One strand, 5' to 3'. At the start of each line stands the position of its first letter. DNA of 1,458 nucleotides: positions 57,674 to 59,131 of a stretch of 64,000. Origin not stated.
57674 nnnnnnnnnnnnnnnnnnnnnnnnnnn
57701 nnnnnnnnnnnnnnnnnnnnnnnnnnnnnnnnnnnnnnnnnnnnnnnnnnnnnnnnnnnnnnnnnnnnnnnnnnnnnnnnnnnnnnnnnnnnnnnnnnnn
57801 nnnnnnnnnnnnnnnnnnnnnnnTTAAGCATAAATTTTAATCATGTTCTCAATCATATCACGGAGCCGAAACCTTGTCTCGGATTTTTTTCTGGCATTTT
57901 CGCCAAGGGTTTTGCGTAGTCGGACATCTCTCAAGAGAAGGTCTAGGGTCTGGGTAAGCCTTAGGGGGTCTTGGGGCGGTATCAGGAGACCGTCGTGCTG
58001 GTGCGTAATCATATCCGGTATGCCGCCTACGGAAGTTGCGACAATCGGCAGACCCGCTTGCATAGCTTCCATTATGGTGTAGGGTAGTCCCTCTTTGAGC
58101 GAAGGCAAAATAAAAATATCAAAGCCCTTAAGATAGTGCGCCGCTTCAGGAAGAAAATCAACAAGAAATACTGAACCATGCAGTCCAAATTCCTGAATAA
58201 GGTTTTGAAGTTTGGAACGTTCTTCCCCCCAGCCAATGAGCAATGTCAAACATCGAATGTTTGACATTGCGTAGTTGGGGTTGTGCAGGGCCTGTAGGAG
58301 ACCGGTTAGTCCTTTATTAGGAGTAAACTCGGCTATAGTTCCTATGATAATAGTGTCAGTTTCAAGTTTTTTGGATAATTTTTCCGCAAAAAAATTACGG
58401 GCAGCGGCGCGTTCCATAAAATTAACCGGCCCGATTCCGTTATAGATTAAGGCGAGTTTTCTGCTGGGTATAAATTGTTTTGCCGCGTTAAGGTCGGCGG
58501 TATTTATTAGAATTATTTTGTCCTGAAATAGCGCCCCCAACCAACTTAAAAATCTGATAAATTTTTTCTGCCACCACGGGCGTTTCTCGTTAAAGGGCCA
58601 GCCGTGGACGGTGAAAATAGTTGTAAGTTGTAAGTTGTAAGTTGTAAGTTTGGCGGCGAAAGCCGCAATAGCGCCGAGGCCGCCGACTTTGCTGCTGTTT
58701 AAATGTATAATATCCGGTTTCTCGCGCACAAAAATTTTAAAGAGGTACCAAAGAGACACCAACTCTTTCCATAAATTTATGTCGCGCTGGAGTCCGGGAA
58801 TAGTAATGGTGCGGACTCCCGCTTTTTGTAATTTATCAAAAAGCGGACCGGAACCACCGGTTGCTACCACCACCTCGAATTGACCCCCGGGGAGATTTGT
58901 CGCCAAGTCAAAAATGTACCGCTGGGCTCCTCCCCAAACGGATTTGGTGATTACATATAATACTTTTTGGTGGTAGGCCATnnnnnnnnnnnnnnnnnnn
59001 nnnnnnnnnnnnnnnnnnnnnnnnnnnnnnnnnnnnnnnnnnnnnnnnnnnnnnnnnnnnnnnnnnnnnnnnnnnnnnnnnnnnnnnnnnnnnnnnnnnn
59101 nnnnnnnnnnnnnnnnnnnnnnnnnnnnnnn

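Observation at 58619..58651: Heptanucleotide tandem repeat inside a GT4 glycosyltransferase: candidate phase-variation switch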

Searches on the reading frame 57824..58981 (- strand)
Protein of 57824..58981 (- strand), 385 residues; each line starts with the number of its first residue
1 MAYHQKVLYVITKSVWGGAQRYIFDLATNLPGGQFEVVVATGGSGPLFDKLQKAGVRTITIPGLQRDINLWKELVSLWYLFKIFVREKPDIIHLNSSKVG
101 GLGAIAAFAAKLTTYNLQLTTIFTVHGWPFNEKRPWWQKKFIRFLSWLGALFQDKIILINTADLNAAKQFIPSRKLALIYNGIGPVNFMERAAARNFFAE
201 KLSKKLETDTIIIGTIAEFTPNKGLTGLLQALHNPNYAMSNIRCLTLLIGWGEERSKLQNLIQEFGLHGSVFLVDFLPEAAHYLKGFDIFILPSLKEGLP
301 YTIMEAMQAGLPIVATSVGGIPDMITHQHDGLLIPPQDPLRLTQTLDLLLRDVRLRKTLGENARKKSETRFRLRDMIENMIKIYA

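Call 4: search_protein_families(library=pfam, proteins=[window:57824-58981:-], max_evalue=0.01)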
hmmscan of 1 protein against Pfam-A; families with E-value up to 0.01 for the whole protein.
window:57824-58981:- (385 aa): 6 families
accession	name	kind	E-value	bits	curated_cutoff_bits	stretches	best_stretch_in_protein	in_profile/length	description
PF00534.26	Glycos_transf_1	-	1.6e-33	116.1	26.4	1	204-365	9-171/172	Glycosyl transferases group 1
PF13692.12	Glyco_trans_1_4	-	1.7e-28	100.1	27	1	212-352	3-142/142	Glycosyl transferases group 1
PF13439.12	Glyco_transf_4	-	4e-18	66.5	28.5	1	16-183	1-166/170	Glycosyltransferase Family 4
PF13579.12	Glyco_trans_4_4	-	1.2e-14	55.4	29.7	1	17-182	1-158/158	Glycosyl transferase 4-like domain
PF20706.3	GT4-conflict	-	0.00052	19.5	26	1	282-328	277-323/385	Family 4 Glycosyltransferase in conflict systems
PF13477.12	Glyco_trans_4_2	-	0.00084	20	23.4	1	20-130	10-111/139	Glycosyl transferase 4-like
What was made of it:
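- On GT4 glycosyltransferase (GT-B fold): 116 bits against a cut-off of 26.4, and 66.5 bits against 28.5 (call 4).
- Checked: The ORF 57824-58981 (-) is 385 aa and matches GT4 Pfam families (Glycos_transf_1 1.6e-33, Glyco_transf_4 4e-18; call 4).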

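Call 8: find_encoding_contigs(protein=window:57824-58981:-, flank=5000, max_places=10)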
Protein window:57824-58981:- (385 aa): no gene with exactly this product is on record in the collection.

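Call 9: find_homologous_proteins(query=window:57827-58981:-, max_evalue=1e-10)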
Query seq(385 aa) (385 aa): 3132 proteins with E <= 1e-10 among 8000 candidates; the best 120 are listed.
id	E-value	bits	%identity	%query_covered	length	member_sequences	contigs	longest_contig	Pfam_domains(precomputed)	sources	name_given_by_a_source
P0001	8.3e-258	873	100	100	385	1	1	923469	PF00534.27,PF13579.13,PF13439.13,PF13692.13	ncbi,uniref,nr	ncbi:MAG: glycosyltransferase family 4 protein [Candidatus Sungiibacteriota bacterium]|uniref:Glycos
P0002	2.4e-148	513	61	99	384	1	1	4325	PF00534.27,PF13477.13,PF13579.13,PF13439.13,PF13692.13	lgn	-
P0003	9.8e-143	494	58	99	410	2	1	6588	PF00534.27,PF13579.13,PF13439.13,PF13692.13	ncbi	-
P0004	8.1e-142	491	58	100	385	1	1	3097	PF00534.27,PF13579.13,PF13439.13,PF13692.13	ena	-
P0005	1.2e-140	487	59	99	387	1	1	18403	PF00534.27,PF13579.13,PF13439.13,PF13692.13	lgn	-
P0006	7.3e-136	471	56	99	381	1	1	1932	PF00534.27,PF13579.13,PF13439.13,PF13692.13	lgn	-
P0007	2.7e-135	470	55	99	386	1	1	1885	PF00534.27,PF13477.13,PF13579.13,PF13524.13,PF13439.13,PF20706.4,PF13692.13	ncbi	-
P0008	1.1e-133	464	55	100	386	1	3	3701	PF00534.27,PF13579.13,PF13524.13,PF13439.13,PF20706.4,PF13692.13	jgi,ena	-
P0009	7.8e-133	461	55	100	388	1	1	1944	PF00534.27,PF13477.13,PF13579.13,PF13439.13,PF20706.4,PF13692.13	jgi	jgi:glycosyltransferase involved in cell wall biosynthesis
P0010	7.7e-132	458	55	99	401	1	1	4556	PF00534.27,PF13477.13,PF13579.13,PF13439.13,PF20706.4,PF13692.13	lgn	-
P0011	3.6e-131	456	56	99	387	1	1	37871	PF00534.27,PF13477.13,PF13579.13,PF13439.13,PF20706.4,PF13692.13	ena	-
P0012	1.1e-130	454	54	99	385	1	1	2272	PF00534.27,PF13579.13,PF13439.13,PF13692.13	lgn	-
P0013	2.0e-130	454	57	99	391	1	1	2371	PF00534.27,PF13579.13,PF13439.13,PF13692.13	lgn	-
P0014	3.1e-129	450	54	100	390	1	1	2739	PF00534.27,PF13477.13,PF13579.13,PF13524.13,PF13439.13,PF20706.4,PF13692.13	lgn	-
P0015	1.0e-128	448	53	99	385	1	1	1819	PF00534.27,PF13579.13,PF13524.13,PF13439.13,PF13692.13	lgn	-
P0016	3.8e-128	446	54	99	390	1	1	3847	PF00534.27,PF13477.13,PF13579.13,PF13524.13,PF13439.13,PF20706.4,PF13692.13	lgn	-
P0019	6.2e-127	442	55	99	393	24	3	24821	PF00534.27,PF13477.13,PF13579.13,PF13439.13,PF20706.4,PF13692.13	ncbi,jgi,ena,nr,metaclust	ncbi:MAG: putative membrane protein [Parcubacteria group bacterium GW2011_GWA2_45_30]|nr:MAG: putati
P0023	7.8e-125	435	54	99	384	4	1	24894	PF00534.27,PF13477.13,PF13579.13,PF13524.13,PF13439.13,PF20706.4,PF13692.13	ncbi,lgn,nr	ncbi:MAG: glycosyltransferase family 4 protein [Candidatus Sungbacteria bacterium]|nr:glycosyltransf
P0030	6.0e-123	429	53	99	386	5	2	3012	PF00534.27,PF13579.13,PF13439.13,PF13692.13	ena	-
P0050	5.1e-120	419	53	100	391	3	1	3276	PF00534.27,PF13579.13,PF13439.13,PF13692.13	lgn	-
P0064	2.3e-117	411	51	100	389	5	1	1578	PF00534.27,PF13579.13,PF13524.13,PF13439.13,PF20706.4,PF13692.13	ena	-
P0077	4.1e-115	403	51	98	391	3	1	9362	PF00534.27,PF13579.13,PF13524.13,PF13439.13,PF20706.4,PF13692.13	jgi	-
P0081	8.9e-115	402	51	100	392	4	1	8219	PF00534.27,PF13579.13,PF13439.13,PF13692.13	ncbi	-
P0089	4.4e-114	400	50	99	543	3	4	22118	PF00534.27,PF13579.13,PF13439.13,PF13692.13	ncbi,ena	-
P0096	1.9e-113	398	48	98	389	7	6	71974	PF00534.27,PF13477.13,PF13579.13,PF13524.13,PF13439.13,PF20706.4,PF13692.13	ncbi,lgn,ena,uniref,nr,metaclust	ncbi:MAG: hypothetical protein A3B37_00295 [Candidatus Sungbacteria bacterium RIFCSPLOWO2_01_FULL_59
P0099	5.9e-113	396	51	100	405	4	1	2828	PF00534.27,PF13579.13,PF13524.13,PF13439.13,PF20706.4,PF13692.13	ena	-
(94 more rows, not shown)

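Call 11: find_encoding_contigs(protein=P0002, flank=3000, max_places=3)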
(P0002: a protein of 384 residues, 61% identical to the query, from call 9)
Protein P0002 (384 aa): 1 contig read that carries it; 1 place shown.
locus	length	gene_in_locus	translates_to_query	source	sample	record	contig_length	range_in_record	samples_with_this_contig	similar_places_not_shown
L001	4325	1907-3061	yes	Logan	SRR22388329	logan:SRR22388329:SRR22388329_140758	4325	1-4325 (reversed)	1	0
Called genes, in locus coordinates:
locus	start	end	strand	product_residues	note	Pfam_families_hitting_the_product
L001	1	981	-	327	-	?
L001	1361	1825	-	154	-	-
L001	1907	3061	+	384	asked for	PF13477:Glyco_trans_4_2 (weak), PF13439:Glyco_transf_4, PF13579:Glyco_trans_4_4, PF00534:Glycos_transf_1, PF13692:Glyco_trans_1_4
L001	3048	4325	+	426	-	?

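Call 12: find_encoding_contigs(protein=P0016, flank=3000, max_places=3)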
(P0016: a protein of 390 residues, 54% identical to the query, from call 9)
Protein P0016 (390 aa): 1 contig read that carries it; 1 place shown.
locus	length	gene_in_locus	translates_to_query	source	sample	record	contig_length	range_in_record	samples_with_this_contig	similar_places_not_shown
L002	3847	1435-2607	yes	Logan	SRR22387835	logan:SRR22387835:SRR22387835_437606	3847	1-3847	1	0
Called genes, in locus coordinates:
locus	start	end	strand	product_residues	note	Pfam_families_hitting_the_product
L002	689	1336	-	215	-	-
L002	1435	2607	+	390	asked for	PF13477:Glyco_trans_4_2 (weak), PF13439:Glyco_transf_4, PF13579:Glyco_trans_4_4, PF20706:GT4-conflict (weak), PF00534:Glycos_transf_1, PF13692:Glyco_trans_1_4, PF13524:Glyco_trans_1_2 (weak)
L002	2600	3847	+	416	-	?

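Call 13: find_encoding_contigs(protein=P0001, flank=10000, max_places=5)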
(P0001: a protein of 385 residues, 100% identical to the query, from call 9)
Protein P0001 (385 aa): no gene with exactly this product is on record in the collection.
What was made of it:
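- Tried and rejected: Exact-protein look-up of the window gene and of its 100% NCBI match found no contig on record (calls 8, 13).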

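Call 15: find_related_loci(query=A1, collection=genome_contigs, flank=3000)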
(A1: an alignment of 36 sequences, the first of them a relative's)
Query A1 (385 aa) in genome_contigs; peptide patterns used: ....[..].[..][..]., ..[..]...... (x = any residue, [..] = any of these).
600 stretches matched a pattern (row limit reached: there are more); 596 encode a relative of the query (tblastn E <= 1e-3); the best 80 are kept; 80 distinct loci.
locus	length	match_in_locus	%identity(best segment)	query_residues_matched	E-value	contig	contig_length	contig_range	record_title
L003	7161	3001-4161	52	3-385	5e-133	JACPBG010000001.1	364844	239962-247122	MAG: Candidatus Sungiibacteriota bacterium isolate NC_groundwater_251_Ag_S-0.2um_45_46 S5_GD2017_2_S2_scaffold_61, whole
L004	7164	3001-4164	53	2-384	2e-131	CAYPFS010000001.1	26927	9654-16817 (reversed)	MAG TPA_asm: uncultured Candidatus Saccharibacteria bacterium isolate binchicken_co341_27 genome assembly, contig: NODE_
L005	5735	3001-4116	52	5-378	3e-125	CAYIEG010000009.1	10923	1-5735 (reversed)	MAG TPA_asm: uncultured Candidatus Saccharibacteria bacterium isolate ERP119705_co19_18 genome assembly, contig: NODE_62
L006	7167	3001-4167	51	5-384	5e-124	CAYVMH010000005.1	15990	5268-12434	MAG TPA_asm: uncultured Candidatus Saccharibacteria bacterium isolate binchicken_co21_255 genome assembly, contig: NODE_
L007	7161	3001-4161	50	1-384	7e-122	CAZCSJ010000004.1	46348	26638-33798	MAG TPA_asm: uncultured Candidatus Saccharibacteria bacterium isolate SRP178908_co1_167 genome assembly, contig: NODE_40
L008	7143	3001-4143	50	5-384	3e-121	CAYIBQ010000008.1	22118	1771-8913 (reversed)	MAG TPA_asm: uncultured Candidatus Saccharibacteria bacterium isolate ERP119705_co1_646 genome assembly, contig: NODE_24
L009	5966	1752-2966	48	5-384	8e-120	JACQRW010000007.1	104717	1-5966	MAG: Candidatus Sungiibacteriota bacterium isolate NC_groundwater_1369_Ag_S-0.2um_49_53 S_p2_S4_coassembly_k141_1348457,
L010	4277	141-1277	51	6-384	3e-120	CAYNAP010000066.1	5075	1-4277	MAG TPA_asm: uncultured Candidatus Saccharibacteria bacterium isolate binchicken_co38_1274 genome assembly, contig: NODE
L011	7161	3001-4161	50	1-384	2e-117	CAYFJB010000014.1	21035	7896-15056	MAG TPA_asm: uncultured Candidatus Saccharibacteria bacterium isolate ERP013524_co1_131 genome assembly, contig: NODE_40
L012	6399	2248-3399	50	6-384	1e-117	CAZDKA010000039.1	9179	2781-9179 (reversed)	MAG TPA_asm: uncultured Candidatus Saccharibacteria bacterium isolate SRP269290_co3_436 genome assembly, contig: NODE_99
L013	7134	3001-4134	50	4-384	1e-116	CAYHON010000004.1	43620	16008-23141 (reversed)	MAG TPA_asm: uncultured Candidatus Saccharibacteria bacterium isolate ERP119705_co14_178 genome assembly, contig: NODE_5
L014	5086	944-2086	49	5-384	5e-115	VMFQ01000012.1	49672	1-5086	MAG: Parcubacteria group bacterium Gr01-1014_33 G01um101433_scaffold_1111, whole genome shotgun sequence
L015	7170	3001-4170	46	1-384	4e-113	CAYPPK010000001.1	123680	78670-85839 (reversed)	MAG TPA_asm: uncultured Candidatus Saccharibacteria bacterium isolate binchicken_co251_1000 genome assembly, contig: NOD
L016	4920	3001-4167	47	3-384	5e-113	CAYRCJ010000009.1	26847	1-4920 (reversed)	MAG TPA_asm: uncultured Candidatus Saccharibacteria bacterium isolate SRP193066_co2_427 genome assembly, contig: NODE_95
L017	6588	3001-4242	45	5-384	8e-112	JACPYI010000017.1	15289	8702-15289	MAG: Candidatus Sungiibacteriota bacterium isolate NC_groundwater_859_Pr1_B-0.1um_51_34 Montesol18_Bp1_scaffold_584750,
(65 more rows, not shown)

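Call 29: list_cluster_members(proteins=[P0019, P0096, P0030, P0064, P0023, P0081, P0099, P0077, P0089, P0050])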
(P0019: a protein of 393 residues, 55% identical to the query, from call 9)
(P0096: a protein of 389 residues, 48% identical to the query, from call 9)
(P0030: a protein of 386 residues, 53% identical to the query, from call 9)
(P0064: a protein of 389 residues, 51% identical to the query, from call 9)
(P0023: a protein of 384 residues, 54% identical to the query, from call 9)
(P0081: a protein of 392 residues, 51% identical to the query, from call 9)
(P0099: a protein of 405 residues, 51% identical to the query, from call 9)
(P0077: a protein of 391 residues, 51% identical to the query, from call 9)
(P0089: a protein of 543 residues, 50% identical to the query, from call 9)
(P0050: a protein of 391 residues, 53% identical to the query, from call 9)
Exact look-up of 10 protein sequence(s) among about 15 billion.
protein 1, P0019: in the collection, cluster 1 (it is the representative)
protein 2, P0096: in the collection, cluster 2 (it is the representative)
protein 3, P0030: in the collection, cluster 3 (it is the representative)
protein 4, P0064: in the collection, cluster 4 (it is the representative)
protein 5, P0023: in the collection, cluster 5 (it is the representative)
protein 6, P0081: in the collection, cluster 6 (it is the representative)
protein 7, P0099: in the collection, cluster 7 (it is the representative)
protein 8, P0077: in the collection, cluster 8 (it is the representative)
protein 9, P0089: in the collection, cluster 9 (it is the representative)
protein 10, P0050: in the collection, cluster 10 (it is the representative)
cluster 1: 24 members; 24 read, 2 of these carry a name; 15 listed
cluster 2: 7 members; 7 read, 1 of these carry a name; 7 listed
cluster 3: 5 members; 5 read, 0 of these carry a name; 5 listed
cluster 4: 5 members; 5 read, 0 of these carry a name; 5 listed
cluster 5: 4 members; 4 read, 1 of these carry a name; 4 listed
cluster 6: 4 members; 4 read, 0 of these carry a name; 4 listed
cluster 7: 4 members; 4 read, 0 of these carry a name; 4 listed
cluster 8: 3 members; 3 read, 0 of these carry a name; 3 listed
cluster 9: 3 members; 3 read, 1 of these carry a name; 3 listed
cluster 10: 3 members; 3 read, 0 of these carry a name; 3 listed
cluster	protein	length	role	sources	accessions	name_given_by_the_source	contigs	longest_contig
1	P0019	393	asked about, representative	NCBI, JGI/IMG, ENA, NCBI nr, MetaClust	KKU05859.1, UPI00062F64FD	MAG: putative membrane protein [Parcubacteria group bacterium GW2011_GWA2_45_30] | status=active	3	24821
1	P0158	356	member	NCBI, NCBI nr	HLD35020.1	MAG TPA: glycosyltransferase, partial [Patescibacteria group bacterium] | glycosyltransferase [Patescibacteria group bacterium]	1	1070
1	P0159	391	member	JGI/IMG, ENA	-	-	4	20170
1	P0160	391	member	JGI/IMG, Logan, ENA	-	-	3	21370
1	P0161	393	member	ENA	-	-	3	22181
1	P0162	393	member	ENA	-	-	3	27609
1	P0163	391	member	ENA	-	-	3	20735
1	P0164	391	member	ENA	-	-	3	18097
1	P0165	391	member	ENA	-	-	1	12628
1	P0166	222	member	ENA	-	-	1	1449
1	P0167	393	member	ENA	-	-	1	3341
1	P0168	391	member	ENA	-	-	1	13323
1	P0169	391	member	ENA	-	-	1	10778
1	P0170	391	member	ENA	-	-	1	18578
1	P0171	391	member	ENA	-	-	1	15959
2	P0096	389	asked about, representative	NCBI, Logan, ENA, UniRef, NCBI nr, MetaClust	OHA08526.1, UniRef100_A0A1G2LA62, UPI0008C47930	MAG: hypothetical protein A3B37_00295 [Candidatus Sungbacteria bacterium ... | Glycosyl transferase family 1 n=1 Tax=Candidatus Sungbacteria bacterium ... | status=active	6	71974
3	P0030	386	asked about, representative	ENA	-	-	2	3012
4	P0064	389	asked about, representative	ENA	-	-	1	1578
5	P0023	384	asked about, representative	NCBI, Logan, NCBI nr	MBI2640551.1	MAG: glycosyltransferase family 4 protein [Candidatus Sungbacteria bacterium] | glycosyltransferase family 4 protein [Candidatus Sungbacteria bacterium]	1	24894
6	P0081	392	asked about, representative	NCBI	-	-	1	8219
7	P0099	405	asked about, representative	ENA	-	-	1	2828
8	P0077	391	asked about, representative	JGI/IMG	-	-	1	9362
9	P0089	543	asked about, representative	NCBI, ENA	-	-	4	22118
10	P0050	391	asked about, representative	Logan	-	-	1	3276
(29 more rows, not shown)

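Call 50: search_solved_structures(query=A1, max_evalue=1e-10, show_alignments=1)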
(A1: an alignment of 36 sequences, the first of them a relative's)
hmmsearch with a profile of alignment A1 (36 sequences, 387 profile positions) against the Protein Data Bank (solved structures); distinct sequences matched with E-value up to 1e-10: 70 (the best 60 are shown).
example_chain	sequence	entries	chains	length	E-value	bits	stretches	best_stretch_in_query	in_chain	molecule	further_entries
2jjm_A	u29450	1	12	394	1e-30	110.5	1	79-385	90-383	GLYCOSYL TRANSFERASE, GROUP 1 FAMILY PROTEIN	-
3mbo_A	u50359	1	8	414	1.2e-30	110.3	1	79-385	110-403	Glycosyltransferase, group 1 family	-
5d00_A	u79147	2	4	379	2.1e-29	106.2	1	79-385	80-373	N-acetyl-alpha-D-glucosaminyl L-malate synthase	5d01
5i45_A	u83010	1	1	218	8.2e-29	104.3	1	207-385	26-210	Glycosyl transferases group 1 family protein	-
7qnt_AAA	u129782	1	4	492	5e-28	101.7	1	205-384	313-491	TarM(Se)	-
7qd7_AAA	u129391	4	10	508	5.3e-28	101.6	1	205-384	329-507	TarM(Se)_G117R | TarM(Se)_G117R-4RboP | TarM(Se)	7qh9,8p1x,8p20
4xso_B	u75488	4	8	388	8.7e-28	100.9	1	4-378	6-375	Alr3699 protein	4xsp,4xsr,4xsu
6eji_A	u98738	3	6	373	2.4e-25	92.8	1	5-378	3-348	WlaC protein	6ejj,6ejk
4x7m_A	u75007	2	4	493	1.3e-24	90.4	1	207-385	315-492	TarM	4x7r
4x6l_A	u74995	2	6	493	1.3e-24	90.4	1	207-385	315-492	TarM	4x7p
4wac_A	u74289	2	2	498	1.4e-24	90.4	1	207-385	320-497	Glycosyl transferase, group 1 family protein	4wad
6kih_A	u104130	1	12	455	4.9e-24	88.5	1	155-386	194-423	Tll1590 protein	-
8dvw_A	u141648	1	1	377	4.1e-23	85.5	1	137-386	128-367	N, N'-diacetylbacillosaminyl-diphospho-undecaprenol alpha-1,3-N-acetylgalactosaminyltransf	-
8dvz_A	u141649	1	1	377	4.9e-23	85.2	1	137-386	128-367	N, N'-diacetylbacillosaminyl-diphospho-undecaprenol alpha-1,3-N-acetylgalactosaminyltransf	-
8dqd_A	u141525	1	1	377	6.3e-23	84.9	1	137-386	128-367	N, N'-diacetylbacillosaminyl-diphospho-undecaprenol alpha-1,3-N-acetylgalactosaminyltransf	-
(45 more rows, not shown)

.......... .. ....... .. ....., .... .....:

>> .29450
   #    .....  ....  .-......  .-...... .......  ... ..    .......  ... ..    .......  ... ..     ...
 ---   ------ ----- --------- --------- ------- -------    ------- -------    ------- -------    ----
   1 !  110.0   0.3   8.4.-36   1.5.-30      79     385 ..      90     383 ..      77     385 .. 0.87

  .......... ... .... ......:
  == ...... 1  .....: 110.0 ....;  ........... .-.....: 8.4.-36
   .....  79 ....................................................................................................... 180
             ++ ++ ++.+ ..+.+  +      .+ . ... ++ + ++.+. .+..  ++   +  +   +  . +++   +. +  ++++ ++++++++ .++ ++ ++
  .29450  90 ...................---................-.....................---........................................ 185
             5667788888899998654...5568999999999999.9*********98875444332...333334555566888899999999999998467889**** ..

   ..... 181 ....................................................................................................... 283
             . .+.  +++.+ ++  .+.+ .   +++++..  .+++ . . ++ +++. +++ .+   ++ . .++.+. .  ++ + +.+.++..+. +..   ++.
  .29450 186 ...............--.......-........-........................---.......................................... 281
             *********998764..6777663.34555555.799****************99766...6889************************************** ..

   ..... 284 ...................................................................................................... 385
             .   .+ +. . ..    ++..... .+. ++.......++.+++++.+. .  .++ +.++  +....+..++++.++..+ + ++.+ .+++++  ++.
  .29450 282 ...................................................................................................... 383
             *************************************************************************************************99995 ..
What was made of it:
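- On GT4 glycosyltransferase (GT-B fold): Profile hits to PDB GT4 chains (call 50).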

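Call 60: predict_structure(alignment_id=A1)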
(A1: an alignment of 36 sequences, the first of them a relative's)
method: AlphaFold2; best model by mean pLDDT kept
length: 385 residues; sequences in the alignment: 36
mean_pLDDT: 92.3   pTM: 0.90
mean pLDDT of the five models: 92.3, 91.7, 91.1, 90.3, 90.1
residues with pLDDT >= 90: 304; 70-90: 70; 50-70: 11; < 50: 0
segments of 3 or more residues with pLDDT < 50: none
pLDDT, mean of each block of 10 residues (from residue 1): 86 83 96 96 89 96 78 91 96 91 93 93 91 87 91 96 94 96 96 97 92 94 93 74 90 95 94 91 97 85 97 95 96 95 95 97 96 96 94
secondary structure, 60 per line:
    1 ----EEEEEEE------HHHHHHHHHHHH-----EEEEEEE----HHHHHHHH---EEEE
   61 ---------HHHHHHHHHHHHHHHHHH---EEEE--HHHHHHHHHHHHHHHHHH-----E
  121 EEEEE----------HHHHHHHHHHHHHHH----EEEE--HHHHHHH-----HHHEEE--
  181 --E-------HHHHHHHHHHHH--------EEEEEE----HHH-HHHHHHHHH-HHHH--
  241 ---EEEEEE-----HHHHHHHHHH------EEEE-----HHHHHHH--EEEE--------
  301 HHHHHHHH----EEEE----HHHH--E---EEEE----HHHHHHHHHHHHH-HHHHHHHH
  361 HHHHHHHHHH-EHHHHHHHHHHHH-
elements in order: E5-11 H18-29 E35-41 H46-53 E57-60 H70-87 E91-94 H97-114 E120-125 H136-150 E155-158 H161-167 E176-178 H191-202 E211-216 H225-233 H235-238 E244-249 H255-264 E271-274 H280-286 E289-292 H301-308 E313-316 H321-324 E331-334 H339-351 H353-370 H373-384
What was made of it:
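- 58619..58650 (-): Perfect heptanucleotide tract. It reads (AGTTGTA)x4.6 on the + strand and (AACTTAC)n on the coding strand, and covers codons 111-121 (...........). The AF2 model places it at the end of helix 97-114, loop 115-119 and the start of strand 120-125, with pLDDT about 93 (call 60).
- On GT4 glycosyltransferase (GT-B fold): AF2 pLDDT 92.3 (call 60).
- The tract encodes a well-ordered helix end, loop and strand start, not a disordered linker (call 60). The region is well ordered in the model (call 60).
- Tried and rejected: This is rejected: the spacing equals that of BshA (call 50) and the model is confident there (call 60).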
